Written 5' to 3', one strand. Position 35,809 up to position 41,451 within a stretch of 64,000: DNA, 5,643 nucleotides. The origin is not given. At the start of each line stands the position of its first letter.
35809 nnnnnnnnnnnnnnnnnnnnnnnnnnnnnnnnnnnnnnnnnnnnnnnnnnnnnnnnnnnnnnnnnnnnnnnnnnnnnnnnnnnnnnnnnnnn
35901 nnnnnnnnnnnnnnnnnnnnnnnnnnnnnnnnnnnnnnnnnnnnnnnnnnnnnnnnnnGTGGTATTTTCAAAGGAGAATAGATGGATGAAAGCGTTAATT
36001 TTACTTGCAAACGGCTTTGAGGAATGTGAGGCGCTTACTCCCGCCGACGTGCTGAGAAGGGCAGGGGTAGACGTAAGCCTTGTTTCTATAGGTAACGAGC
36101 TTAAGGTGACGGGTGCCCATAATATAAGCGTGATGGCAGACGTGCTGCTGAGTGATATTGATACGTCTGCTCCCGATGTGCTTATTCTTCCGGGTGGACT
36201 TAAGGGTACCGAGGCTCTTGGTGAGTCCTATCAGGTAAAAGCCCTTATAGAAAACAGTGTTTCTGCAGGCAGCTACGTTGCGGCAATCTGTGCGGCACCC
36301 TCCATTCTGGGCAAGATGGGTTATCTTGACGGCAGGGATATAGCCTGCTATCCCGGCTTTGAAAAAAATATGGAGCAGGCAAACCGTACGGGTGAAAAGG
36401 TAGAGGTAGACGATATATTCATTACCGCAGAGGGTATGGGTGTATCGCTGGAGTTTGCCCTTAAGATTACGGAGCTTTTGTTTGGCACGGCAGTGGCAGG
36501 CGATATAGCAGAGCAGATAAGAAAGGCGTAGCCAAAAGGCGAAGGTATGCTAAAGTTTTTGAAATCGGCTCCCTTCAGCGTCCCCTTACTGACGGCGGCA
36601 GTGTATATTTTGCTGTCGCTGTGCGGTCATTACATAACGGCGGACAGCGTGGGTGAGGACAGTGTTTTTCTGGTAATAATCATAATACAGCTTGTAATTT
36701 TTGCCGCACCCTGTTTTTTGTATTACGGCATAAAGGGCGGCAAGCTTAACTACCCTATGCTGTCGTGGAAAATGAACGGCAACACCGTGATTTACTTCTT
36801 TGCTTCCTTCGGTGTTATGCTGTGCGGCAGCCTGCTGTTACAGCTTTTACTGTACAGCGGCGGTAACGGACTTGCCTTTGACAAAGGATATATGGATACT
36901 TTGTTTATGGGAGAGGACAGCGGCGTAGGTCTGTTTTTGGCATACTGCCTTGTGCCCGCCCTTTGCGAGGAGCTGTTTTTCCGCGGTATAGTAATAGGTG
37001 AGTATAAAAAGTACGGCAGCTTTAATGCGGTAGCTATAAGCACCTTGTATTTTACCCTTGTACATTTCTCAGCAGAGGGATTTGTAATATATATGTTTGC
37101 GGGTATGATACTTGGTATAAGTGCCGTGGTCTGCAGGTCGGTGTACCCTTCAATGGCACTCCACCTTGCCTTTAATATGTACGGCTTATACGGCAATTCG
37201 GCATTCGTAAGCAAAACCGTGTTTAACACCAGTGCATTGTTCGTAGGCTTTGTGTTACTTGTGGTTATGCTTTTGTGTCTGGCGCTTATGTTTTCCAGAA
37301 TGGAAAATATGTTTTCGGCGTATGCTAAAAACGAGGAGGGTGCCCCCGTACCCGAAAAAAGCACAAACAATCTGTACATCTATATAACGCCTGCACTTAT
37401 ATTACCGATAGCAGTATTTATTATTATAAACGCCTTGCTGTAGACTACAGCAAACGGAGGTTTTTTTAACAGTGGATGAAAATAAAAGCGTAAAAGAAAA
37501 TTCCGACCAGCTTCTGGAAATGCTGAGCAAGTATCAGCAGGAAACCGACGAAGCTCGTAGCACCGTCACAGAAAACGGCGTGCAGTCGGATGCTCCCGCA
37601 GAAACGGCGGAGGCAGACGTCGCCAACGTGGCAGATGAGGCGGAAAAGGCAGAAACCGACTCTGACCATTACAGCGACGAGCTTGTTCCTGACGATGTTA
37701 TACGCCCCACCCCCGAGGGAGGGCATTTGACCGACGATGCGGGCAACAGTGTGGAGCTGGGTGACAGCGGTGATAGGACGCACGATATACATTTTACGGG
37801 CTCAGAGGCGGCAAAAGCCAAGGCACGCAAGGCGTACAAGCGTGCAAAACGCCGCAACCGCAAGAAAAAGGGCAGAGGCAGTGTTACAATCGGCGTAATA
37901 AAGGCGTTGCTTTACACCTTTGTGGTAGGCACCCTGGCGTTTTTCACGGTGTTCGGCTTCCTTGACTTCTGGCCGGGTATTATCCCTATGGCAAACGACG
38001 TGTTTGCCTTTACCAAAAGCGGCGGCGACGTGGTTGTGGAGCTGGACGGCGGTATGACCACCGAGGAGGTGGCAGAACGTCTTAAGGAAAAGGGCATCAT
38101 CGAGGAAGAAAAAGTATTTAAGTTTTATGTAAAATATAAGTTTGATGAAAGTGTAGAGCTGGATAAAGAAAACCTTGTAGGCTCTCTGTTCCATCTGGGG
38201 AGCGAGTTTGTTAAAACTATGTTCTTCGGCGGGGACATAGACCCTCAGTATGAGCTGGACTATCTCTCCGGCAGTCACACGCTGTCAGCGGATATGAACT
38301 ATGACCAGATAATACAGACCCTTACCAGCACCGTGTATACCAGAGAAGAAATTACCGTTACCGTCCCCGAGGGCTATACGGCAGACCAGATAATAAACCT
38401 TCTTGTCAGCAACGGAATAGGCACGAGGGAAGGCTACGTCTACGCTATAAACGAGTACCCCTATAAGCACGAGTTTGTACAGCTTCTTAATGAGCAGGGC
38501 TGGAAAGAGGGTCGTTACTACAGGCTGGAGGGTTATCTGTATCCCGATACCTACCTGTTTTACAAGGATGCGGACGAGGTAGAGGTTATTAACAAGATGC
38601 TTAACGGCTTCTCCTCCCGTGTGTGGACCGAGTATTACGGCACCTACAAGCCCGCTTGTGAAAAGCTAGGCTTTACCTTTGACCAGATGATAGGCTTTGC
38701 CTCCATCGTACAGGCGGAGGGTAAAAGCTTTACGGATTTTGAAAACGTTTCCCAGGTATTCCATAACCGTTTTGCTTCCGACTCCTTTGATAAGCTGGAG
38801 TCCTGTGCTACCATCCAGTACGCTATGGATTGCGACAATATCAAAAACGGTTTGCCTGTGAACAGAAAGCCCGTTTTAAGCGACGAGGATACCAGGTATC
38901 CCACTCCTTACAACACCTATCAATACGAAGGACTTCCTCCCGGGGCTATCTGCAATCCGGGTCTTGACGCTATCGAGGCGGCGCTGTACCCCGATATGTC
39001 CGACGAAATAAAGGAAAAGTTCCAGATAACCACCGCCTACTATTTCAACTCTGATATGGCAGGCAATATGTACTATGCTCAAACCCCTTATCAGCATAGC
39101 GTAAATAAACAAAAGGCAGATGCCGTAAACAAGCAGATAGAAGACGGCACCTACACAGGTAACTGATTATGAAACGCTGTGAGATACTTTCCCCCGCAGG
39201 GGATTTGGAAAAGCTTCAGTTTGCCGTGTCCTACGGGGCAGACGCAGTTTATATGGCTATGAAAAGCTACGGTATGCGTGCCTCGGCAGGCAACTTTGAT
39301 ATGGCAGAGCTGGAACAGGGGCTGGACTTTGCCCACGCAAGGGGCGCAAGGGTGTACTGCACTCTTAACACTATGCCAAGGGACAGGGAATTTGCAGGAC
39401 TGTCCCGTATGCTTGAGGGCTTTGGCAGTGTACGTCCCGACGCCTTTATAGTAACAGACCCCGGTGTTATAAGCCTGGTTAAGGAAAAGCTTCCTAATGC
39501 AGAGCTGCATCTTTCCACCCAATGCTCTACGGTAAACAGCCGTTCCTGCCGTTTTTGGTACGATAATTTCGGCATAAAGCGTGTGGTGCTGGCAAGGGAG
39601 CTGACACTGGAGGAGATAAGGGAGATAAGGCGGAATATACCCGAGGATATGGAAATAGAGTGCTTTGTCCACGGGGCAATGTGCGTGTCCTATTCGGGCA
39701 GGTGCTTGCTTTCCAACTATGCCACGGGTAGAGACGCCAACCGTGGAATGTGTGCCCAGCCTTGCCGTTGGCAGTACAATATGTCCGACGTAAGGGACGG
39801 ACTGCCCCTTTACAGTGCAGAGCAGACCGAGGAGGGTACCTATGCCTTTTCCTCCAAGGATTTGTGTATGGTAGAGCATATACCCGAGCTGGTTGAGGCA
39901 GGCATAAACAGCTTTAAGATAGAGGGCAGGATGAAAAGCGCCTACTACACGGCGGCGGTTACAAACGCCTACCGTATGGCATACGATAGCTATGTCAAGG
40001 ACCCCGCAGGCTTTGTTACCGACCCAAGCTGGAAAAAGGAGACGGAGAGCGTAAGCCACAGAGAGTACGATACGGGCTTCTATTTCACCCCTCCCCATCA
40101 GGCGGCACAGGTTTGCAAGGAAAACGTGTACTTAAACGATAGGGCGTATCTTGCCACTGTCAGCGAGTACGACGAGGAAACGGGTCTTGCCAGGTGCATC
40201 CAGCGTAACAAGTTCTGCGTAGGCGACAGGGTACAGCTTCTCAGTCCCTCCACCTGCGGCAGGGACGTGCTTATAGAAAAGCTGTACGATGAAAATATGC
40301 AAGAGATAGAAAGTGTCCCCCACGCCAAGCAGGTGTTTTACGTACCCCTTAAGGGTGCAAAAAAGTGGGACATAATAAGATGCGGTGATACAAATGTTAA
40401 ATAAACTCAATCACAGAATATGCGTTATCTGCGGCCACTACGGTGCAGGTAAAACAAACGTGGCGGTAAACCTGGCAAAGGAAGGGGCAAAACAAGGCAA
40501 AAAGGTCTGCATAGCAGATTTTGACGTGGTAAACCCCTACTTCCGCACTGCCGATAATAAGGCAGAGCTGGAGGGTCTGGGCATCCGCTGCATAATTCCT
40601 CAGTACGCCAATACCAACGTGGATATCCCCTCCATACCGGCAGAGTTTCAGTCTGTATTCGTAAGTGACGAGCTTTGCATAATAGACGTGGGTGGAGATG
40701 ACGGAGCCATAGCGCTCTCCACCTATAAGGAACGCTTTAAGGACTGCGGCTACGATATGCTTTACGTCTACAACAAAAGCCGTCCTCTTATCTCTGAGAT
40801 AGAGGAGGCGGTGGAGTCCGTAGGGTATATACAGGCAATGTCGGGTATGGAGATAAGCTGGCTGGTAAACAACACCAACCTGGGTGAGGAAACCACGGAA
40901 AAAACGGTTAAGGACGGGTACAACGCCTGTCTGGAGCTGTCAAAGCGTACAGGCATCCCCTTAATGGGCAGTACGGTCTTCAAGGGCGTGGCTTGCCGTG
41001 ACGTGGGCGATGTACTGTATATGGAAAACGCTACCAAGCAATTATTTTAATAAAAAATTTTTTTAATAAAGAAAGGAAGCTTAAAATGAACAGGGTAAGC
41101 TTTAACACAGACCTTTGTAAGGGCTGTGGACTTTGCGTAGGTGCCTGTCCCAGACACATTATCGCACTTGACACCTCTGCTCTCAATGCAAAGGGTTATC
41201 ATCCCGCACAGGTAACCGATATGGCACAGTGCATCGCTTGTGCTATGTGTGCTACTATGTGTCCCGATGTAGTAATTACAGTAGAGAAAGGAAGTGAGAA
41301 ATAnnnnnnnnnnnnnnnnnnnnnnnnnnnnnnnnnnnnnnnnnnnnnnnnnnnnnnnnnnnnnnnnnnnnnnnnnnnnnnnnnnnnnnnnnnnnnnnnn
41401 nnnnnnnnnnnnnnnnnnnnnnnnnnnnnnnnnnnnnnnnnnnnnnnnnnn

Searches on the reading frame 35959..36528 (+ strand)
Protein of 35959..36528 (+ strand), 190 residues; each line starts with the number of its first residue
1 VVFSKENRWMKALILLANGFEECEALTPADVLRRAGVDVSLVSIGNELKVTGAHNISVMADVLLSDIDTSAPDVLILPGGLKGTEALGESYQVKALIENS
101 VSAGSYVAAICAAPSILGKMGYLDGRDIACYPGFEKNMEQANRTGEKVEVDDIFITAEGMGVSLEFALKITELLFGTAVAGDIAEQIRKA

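Call 20: search_protein_families(library=pfam, proteins=[window:35959-36528:+], max_evalue=0.001)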
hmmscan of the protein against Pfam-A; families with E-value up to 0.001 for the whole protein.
window:35959-36528:+ (190 aa): 1 family
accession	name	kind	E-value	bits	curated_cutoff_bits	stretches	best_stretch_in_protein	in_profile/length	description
PF01965.30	DJ-1_PfpI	-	5.7e-38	130.8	26.6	1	10-172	1-164/165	DJ-1/PfpI family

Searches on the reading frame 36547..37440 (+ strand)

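Call 20: search_protein_families(library=pfam, proteins=[window:36547-37440:+], max_evalue=0.001)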
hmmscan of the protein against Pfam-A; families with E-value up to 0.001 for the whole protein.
window:36547-37440:+ (298 aa): 1 family
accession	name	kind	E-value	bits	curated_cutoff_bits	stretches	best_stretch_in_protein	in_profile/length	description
PF02517.21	Rce1-like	-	1.8e-17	63.8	22.4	1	127-211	5-92/93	Type II CAAX prenyl endopeptidase Rce1-like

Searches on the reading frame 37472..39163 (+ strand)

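Call 52: search_protein_families(library=pfam, proteins=[window:37472-39163:+], max_evalue=0.00001)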
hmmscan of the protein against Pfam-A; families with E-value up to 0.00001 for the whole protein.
window:37472-39163:+ (564 aa): 1 family
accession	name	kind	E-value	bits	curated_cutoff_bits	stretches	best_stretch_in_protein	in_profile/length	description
PF02618.21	YceG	-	7.9e-62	209.6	32.4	1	189-548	1-275/275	YceG-like family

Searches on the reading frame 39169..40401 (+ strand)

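Call 52: search_protein_families(library=pfam, proteins=[window:39169-40401:+], max_evalue=0.00001)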
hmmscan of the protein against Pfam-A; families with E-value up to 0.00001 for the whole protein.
window:39169-40401:+ (411 aa): 2 families
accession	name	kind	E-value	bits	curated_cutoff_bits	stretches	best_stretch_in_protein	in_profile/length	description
PF01136.24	Peptidase_U32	-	5.5e-95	317.5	22.4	1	78-310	4-232/233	Peptidase family U32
PF16325.11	Peptidase_U32_C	-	7.6e-21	74.5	28.2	1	326-404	4-83/83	Peptidase family U32 C-terminal domain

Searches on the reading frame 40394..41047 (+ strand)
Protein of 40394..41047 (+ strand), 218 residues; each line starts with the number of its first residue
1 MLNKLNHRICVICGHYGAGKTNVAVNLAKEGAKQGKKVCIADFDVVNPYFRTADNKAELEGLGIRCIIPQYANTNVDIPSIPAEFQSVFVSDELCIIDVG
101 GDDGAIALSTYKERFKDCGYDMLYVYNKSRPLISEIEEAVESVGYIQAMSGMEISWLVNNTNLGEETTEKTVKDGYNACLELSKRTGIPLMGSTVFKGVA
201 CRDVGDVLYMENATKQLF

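Call 35: find_encoding_contigs(protein=window:40394-41047:+, flank=5000, max_places=10)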
Protein window:40394-41047:+ (218 aa): no gene with exactly this product is on record in the collection.

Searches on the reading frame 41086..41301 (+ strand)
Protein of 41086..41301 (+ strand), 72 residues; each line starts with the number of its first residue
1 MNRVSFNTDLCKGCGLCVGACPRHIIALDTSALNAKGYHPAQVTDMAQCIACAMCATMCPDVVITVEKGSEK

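Call 5: search_protein_families(library=pfam, proteins=[window:41086-41301:+], max_evalue=0.01)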
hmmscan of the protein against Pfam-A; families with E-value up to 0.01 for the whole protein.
window:41086-41301:+ (72 aa): 16 families
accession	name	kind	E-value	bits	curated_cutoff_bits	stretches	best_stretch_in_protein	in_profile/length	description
PF00037.32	Fer4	-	1.4e-11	44.1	21.1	2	5-26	2-23/24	4Fe-4S binding domain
PF12838.12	Fer4_7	-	2.4e-09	37.9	27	1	11-60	2-49/52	4Fe-4S dicluster domain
PF12837.12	Fer4_6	-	7.7e-09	35.5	25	1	4-26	2-24/24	4Fe-4S binding domain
PF12797.12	Fer4_2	-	2.3e-08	33.9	24.5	1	4-22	3-21/22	4Fe-4S binding domain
PF13187.11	Fer4_9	-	3.3e-08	33.9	27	1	11-61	2-49/52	4Fe-4S dicluster domain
PF13237.11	Fer4_10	-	3.3e-08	33.8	25.5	1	4-60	2-53/53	4Fe-4S dicluster domain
PF14697.11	Fer4_21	-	5.1e-07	30.2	35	1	5-26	35-57/59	4Fe-4S dicluster domain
PF13459.11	Fer4_15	-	2.7e-06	28.4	22.4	1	4-23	1-20/66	4Fe-4S single cluster domain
PF13484.11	Fer4_16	-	1.1e-05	26.5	30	1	11-60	2-64/66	4Fe-4S double cluster binding domain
PF12800.12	Fer4_4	-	1.5e-05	25.4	24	1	9-22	2-15/17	4Fe-4S binding domain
PF13534.11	Fer4_17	-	3.1e-05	24.9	22.2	1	11-61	2-58/61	4Fe-4S dicluster domain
PF25160.1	LdpA_Fe-S-bd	-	4.5e-05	23.6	27.6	1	6-28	23-45/49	LdpA Fe-S cluster-binding domain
PF17179.9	Fer4_22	-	0.00035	21.8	27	0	5-25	75-95/95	4Fe-4S dicluster domain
PF13370.11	Fer4_13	-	0.00035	21.6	24.5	1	45-62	2-19/58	4Fe-4S single cluster domain of Ferredoxin I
PF13183.11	Fer4_8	-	0.00049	21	27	0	9-25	52-68/68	4Fe-4S dicluster domain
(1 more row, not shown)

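Call 11: find_encoding_contigs(protein=window:41086-41301:+, flank=4000, max_places=10)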
Protein window:41086-41301:+ (72 aa): 23 contigs read that carry it; 10 places shown.
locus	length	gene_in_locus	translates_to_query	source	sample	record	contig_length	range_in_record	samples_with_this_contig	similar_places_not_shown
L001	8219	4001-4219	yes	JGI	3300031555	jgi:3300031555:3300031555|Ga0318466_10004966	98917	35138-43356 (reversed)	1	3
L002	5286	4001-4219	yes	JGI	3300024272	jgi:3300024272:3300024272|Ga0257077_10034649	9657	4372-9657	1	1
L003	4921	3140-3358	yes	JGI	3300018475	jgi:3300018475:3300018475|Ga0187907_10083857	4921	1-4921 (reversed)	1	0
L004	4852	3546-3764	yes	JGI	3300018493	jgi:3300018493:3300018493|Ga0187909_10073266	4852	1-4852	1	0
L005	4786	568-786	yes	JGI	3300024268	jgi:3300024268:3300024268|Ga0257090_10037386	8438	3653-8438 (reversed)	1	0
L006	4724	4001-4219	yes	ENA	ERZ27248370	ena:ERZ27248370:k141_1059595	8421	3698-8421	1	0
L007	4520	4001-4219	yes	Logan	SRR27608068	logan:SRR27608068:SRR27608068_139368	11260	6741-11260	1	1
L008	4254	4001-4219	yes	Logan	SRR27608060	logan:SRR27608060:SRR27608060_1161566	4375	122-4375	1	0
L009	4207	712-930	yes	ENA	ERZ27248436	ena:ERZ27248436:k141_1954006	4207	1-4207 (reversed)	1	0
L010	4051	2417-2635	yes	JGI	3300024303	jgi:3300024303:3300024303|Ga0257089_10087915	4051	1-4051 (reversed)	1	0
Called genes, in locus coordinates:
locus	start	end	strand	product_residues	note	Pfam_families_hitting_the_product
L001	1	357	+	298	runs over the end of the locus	PF02517:Rce1-like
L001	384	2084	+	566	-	PF02618:YceG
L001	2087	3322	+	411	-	PF01136:Peptidase_U32, PF16325:Peptidase_U32_C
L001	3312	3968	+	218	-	PF10609:ParA (weak), PF01656:CbiA (weak)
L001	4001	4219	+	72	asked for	PF12797:Fer4_2 (weak), PF12837:Fer4_6 (weak), PF13237:Fer4_10, PF13534:Fer4_17 (faint), PF14697:Fer4_21 (faint), PF00037:Fer4, PF12838:Fer4_7, PF13187:Fer4_9, +3 more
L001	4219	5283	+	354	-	PF01855:POR_N, PF02780:Transketolase_C (weak), PF17147:PFOR_II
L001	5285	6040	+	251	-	PF02775:TPP_enzyme_C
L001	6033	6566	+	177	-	PF01558:POR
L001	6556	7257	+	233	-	PF01128:IspD, PF12804:NTP_transf_3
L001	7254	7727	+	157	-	PF02542:YgbB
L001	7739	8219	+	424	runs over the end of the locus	PF05193:Peptidase_M16_C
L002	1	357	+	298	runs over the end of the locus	PF02517:Rce1-like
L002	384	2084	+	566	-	PF02618:YceG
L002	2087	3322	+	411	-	PF01136:Peptidase_U32, PF16325:Peptidase_U32_C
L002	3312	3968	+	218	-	PF10609:ParA (weak), PF01656:CbiA (weak)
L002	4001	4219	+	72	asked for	PF12797:Fer4_2 (weak), PF12837:Fer4_6 (weak), PF13237:Fer4_10, PF13534:Fer4_17 (faint), PF14697:Fer4_21 (faint), PF00037:Fer4, PF12838:Fer4_7, PF13187:Fer4_9, +3 more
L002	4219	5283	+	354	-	PF01855:POR_N, PF02780:Transketolase_C (weak), PF17147:PFOR_II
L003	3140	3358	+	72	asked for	PF12797:Fer4_2 (weak), PF12837:Fer4_6 (weak), PF13237:Fer4_10, PF13534:Fer4_17 (faint), PF14697:Fer4_21 (faint), PF00037:Fer4, PF12838:Fer4_7, PF13187:Fer4_9, +3 more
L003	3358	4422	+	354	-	PF01855:POR_N, PF02780:Transketolase_C (weak), PF17147:PFOR_II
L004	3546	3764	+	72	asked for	PF12797:Fer4_2 (weak), PF12837:Fer4_6 (weak), PF13237:Fer4_10, PF13534:Fer4_17 (faint), PF14697:Fer4_21 (faint), PF00037:Fer4, PF12838:Fer4_7, PF13187:Fer4_9, +3 more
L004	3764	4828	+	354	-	PF01855:POR_N, PF02780:Transketolase_C (weak), PF17147:PFOR_II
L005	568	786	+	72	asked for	PF12797:Fer4_2 (weak), PF12837:Fer4_6 (weak), PF13237:Fer4_10, PF13534:Fer4_17 (faint), PF14697:Fer4_21 (faint), PF00037:Fer4, PF12838:Fer4_7, PF13187:Fer4_9, +3 more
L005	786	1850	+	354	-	PF01855:POR_N, PF02780:Transketolase_C (weak), PF17147:PFOR_II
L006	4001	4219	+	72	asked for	PF12797:Fer4_2 (weak), PF12837:Fer4_6 (weak), PF13237:Fer4_10, PF13534:Fer4_17 (faint), PF14697:Fer4_21 (faint), PF00037:Fer4, PF12838:Fer4_7, PF13187:Fer4_9, +3 more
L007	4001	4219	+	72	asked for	PF12797:Fer4_2 (weak), PF12837:Fer4_6 (weak), PF13237:Fer4_10, PF13534:Fer4_17 (faint), PF14697:Fer4_21 (faint), PF00037:Fer4, PF12838:Fer4_7, PF13187:Fer4_9, +3 more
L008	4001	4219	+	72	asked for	PF12797:Fer4_2 (weak), PF12837:Fer4_6 (weak), PF13237:Fer4_10, PF13534:Fer4_17 (faint), PF14697:Fer4_21 (faint), PF00037:Fer4, PF12838:Fer4_7, PF13187:Fer4_9, +3 more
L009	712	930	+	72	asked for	PF12797:Fer4_2 (weak), PF12837:Fer4_6 (weak), PF13237:Fer4_10, PF13534:Fer4_17 (faint), PF14697:Fer4_21 (faint), PF00037:Fer4, PF12838:Fer4_7, PF13187:Fer4_9, +3 more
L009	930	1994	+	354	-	PF01855:POR_N, PF02780:Transketolase_C (weak), PF17147:PFOR_II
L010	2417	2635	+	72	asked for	PF12797:Fer4_2 (weak), PF12837:Fer4_6 (weak), PF13237:Fer4_10, PF13534:Fer4_17 (faint), PF14697:Fer4_21 (faint), PF00037:Fer4, PF12838:Fer4_7, PF13187:Fer4_9, +3 more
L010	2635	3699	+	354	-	PF01855:POR_N, PF02780:Transketolase_C (weak), PF17147:PFOR_II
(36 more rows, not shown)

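Call 29: search_protein_families(library=ncbifam, proteins=[window:41086-41301:+], max_evalue=0.00001)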
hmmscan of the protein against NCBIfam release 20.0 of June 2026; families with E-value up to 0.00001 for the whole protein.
window:41086-41301:+ (72 aa): 28 families (the best 25 are shown)
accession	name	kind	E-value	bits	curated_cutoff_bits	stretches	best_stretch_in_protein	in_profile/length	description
NF042987.1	OGOR_delta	exception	3.5e-14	52.7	125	1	4-66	26-87/89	2-oxoglutarate ferredoxin oxidoreductase subunit delta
TIGR02179.1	PorD_KorD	subfamily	2.6e-11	43.5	60.05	0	4-28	50-74/78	2-oxoacid:acceptor oxidoreductase, delta subunit, pyruvate/2-ketoisovalerate family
NF007205.0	PRK09626.1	equivalog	5.7e-11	42.4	93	1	4-68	12-75/105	2-oxoglutarate-acceptor oxidoreductase subunit OorD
NF040684.1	PorD_Arch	equivalog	1.9e-10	40.7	120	0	4-27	57-80/85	pyruvate synthase subunit PorD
NF040864.1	HgcB_ferredoxin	equivalog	2.3e-10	40.1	99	1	4-69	9-66/93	mercury methylation ferredoxin HgcB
TIGR01971.1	NuoI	subfamily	2.2e-09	36.9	113.05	1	7-67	40-101/121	NADH-quinone oxidoreductase, chain I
NF042909.1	FMH_DH_FwdF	exception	1.1e-08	34.6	375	1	4-66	10-74/336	tungsten-dependent formylmethanofuran dehydrogenase subunit FwdF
NF004542.0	PRK05888.2-3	equivalog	5.3e-08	32.6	248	1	7-67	81-142/203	NADH-quinone oxidoreductase subunit NuoI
NF004536.0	PRK05888.1-1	equivalog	2.5e-07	30.2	212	1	8-66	57-116/180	NADH-quinone oxidoreductase subunit NuoI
NF009053.0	PRK12387.1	subfamily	3.5e-07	30.2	204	1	5-66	34-92/180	formate hydrogenlyase complex iron-sulfur subunit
NF043039.1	HgcAB_like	equivalog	3.7e-07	30.1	285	1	3-62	294-347/350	HgcAB-like fusion protein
NF006221.0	PRK08348.1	subfamily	5.2e-07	29.4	124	0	3-27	38-62/136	NADH-plastoquinone oxidoreductase subunit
NF045874.1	Vhu_polyferre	exception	7.5e-07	28.2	600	0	2-38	322-359/381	F420-non-reducing hydrogenase associated-polyferredoxin VhuB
NF010369.0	PRK13795.1-4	equivalog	1e-06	27.3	1086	1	11-69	578-630/633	hypothetical protein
NF007202.0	PRK09623.1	equivalog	1.2e-06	28.7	166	0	4-28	76-100/105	3-methyl-2-oxobutanoate dehydrogenase subunit delta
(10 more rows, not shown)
